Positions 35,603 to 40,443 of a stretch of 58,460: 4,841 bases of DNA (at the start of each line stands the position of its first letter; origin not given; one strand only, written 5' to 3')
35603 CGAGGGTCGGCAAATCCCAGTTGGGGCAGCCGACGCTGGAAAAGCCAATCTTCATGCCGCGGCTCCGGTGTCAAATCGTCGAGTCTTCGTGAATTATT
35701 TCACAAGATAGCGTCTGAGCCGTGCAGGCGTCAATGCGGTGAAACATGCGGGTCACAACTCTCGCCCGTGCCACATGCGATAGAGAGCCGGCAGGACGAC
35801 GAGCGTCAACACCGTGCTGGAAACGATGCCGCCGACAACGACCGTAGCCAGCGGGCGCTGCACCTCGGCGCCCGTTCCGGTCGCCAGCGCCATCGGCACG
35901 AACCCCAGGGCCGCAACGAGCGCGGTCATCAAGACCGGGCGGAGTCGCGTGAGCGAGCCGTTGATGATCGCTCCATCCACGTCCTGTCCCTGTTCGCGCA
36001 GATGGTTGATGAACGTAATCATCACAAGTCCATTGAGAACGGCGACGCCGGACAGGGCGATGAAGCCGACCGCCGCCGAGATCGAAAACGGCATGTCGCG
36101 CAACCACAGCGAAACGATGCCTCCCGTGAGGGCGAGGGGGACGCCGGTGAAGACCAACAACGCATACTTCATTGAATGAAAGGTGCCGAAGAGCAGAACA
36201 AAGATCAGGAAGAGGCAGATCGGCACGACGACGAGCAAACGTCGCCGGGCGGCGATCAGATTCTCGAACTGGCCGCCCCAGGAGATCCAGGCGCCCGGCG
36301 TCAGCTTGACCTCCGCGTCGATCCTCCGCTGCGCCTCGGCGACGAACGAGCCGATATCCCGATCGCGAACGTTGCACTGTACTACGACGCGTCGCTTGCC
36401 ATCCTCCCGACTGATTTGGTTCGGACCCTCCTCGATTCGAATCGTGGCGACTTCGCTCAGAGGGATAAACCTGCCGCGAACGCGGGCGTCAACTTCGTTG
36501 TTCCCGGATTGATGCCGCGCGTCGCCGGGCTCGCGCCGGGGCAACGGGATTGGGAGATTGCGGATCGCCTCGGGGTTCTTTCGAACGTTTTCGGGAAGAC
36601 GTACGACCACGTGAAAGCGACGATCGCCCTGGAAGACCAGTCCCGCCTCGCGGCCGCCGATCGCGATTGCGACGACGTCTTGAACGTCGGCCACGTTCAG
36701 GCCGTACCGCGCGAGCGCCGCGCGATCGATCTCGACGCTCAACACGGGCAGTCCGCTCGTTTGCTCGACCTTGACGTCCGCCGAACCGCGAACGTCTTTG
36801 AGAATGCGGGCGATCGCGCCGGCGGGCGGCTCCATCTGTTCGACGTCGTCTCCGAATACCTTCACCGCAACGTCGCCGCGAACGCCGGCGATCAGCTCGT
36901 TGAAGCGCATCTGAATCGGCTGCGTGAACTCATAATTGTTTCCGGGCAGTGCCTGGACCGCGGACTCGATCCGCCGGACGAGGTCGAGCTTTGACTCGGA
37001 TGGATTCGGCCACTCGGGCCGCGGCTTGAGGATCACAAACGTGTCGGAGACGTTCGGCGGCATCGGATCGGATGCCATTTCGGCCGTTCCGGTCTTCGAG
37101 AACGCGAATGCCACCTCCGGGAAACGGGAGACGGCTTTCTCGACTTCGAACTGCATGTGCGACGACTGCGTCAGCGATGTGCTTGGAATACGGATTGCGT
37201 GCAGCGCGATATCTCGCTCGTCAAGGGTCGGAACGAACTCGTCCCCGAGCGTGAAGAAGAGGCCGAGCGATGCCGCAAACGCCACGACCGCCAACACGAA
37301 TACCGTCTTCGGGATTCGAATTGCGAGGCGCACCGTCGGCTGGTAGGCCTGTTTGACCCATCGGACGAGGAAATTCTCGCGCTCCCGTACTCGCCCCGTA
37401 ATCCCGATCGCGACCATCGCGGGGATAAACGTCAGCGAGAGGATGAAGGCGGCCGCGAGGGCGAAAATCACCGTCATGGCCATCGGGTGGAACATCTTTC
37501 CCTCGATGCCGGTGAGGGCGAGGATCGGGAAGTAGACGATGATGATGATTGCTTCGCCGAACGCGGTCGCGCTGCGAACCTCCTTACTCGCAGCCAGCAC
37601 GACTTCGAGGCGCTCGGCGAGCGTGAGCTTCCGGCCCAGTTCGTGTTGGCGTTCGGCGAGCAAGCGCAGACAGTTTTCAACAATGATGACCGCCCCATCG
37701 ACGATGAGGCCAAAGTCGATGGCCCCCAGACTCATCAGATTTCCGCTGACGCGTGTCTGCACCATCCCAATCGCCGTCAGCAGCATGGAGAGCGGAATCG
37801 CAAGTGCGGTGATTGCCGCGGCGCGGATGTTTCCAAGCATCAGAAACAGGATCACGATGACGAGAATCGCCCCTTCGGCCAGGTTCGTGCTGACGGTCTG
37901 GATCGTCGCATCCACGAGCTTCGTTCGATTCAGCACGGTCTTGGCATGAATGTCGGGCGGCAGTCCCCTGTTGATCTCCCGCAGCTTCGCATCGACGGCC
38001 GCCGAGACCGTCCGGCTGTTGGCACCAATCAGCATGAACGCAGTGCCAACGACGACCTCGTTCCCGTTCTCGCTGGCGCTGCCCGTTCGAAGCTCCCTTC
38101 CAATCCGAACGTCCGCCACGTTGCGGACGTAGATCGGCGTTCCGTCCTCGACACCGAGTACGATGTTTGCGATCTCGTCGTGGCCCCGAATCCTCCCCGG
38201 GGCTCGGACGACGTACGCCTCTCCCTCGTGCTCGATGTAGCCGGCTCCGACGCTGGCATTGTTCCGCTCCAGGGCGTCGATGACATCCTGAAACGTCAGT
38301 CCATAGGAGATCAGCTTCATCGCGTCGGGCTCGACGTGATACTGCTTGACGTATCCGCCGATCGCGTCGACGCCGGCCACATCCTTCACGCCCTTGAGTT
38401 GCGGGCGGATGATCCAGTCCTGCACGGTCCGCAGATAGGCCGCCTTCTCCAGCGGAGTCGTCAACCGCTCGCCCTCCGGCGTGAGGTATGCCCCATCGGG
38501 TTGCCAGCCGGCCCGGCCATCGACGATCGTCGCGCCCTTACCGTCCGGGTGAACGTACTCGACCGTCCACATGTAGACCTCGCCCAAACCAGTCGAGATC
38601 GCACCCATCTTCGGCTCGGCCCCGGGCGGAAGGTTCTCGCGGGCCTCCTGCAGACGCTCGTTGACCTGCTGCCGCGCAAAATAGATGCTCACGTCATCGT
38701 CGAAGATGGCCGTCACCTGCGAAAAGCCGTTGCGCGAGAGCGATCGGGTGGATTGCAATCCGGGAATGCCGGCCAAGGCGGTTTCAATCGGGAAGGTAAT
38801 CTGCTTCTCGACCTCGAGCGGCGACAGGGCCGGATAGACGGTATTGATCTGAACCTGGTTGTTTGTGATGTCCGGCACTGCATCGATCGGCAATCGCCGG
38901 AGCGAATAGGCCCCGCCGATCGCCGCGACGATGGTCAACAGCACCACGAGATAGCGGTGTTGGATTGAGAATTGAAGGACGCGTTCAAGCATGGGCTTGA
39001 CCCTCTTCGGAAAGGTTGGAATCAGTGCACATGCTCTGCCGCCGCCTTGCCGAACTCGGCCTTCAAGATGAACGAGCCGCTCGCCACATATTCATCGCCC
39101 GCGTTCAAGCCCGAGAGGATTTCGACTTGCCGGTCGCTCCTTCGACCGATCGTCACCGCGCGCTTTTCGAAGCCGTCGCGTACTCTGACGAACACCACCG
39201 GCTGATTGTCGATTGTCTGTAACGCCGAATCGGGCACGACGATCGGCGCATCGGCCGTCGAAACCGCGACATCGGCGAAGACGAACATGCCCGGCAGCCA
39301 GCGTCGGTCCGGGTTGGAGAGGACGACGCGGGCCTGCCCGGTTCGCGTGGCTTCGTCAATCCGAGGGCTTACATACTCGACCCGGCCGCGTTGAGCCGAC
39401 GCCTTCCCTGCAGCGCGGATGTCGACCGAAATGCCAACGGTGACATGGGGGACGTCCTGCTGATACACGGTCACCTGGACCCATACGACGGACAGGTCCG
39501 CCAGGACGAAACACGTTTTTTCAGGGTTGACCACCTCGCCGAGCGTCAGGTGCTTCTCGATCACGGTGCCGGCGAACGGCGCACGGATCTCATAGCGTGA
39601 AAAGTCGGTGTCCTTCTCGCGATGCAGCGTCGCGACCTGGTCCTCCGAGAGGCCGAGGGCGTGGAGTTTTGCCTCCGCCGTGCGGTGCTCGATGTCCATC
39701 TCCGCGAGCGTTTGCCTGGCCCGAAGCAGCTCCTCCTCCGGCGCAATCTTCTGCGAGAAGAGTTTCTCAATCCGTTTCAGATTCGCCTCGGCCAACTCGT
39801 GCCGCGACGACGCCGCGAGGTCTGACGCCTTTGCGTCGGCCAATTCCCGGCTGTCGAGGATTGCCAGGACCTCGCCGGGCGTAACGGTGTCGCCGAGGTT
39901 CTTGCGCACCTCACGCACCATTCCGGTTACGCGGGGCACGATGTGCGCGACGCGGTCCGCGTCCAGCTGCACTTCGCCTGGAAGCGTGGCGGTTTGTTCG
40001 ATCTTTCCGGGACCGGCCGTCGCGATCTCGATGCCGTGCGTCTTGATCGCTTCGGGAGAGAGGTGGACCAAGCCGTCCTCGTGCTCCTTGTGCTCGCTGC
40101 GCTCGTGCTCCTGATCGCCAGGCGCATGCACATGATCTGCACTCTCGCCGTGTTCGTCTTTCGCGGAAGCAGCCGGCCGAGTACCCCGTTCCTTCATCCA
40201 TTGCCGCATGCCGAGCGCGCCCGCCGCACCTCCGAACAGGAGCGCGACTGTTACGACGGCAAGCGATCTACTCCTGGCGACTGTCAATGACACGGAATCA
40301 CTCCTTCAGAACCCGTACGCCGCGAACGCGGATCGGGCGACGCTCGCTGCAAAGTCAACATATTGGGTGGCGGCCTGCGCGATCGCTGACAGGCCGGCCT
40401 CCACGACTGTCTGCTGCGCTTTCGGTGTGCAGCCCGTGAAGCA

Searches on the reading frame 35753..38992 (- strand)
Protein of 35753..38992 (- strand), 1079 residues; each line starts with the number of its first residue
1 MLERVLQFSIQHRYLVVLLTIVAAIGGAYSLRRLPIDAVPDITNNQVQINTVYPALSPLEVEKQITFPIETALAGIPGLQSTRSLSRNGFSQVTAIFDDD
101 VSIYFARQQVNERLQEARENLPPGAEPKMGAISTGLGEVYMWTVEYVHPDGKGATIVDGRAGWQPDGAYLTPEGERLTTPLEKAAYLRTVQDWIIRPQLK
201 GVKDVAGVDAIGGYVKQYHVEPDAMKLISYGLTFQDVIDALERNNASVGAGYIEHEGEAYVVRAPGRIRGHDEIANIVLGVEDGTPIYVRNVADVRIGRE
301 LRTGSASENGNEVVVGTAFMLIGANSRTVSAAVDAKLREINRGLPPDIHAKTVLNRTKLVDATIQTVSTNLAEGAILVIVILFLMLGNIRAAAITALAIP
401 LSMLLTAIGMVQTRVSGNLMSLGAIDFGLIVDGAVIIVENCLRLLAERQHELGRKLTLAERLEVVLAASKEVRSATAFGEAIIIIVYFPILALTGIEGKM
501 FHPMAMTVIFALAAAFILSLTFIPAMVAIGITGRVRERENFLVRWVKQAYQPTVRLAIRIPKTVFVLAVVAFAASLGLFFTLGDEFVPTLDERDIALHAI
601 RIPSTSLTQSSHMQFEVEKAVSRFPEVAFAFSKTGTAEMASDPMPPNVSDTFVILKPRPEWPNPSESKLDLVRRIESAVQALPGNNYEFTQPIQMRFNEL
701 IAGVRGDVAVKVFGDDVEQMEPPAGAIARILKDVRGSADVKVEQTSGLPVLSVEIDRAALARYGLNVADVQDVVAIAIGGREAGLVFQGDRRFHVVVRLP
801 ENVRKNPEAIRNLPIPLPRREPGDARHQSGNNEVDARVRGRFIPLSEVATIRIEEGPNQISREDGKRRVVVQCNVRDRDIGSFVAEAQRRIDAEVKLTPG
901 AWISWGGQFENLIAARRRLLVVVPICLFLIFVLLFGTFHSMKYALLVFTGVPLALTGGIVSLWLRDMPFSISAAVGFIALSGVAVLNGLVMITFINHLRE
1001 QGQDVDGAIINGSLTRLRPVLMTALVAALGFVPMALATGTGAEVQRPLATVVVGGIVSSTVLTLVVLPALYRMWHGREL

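Call 19: search_protein_families(library=pfam, proteins=[window:35753-38992:-], max_evalue=0.001)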
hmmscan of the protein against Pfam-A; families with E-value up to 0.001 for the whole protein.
window:35753-38992:- (1079 aa): 1 family
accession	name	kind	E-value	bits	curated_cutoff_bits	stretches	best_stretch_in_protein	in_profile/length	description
PF00873.25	ACR_tran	-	0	1031.9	28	1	6-1073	2-1019/1021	AcrB/AcrD/AcrF family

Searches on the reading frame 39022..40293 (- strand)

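Call 19: search_protein_families(library=pfam, proteins=[window:39022-40293:-], max_evalue=0.001)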
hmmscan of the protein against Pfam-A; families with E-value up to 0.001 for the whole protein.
window:39022-40293:- (423 aa): 2 families
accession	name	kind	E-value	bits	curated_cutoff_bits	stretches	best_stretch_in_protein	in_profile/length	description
PF16576.10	HlyD_D23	-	6.9e-47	159.9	30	1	98-338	2-214/214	Barrel-sandwich domain of CusB or HlyD membrane-fusion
PF13437.12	HlyD_3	-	2.2e-17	64.1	22.2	1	236-335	2-106/106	HlyD family secretion protein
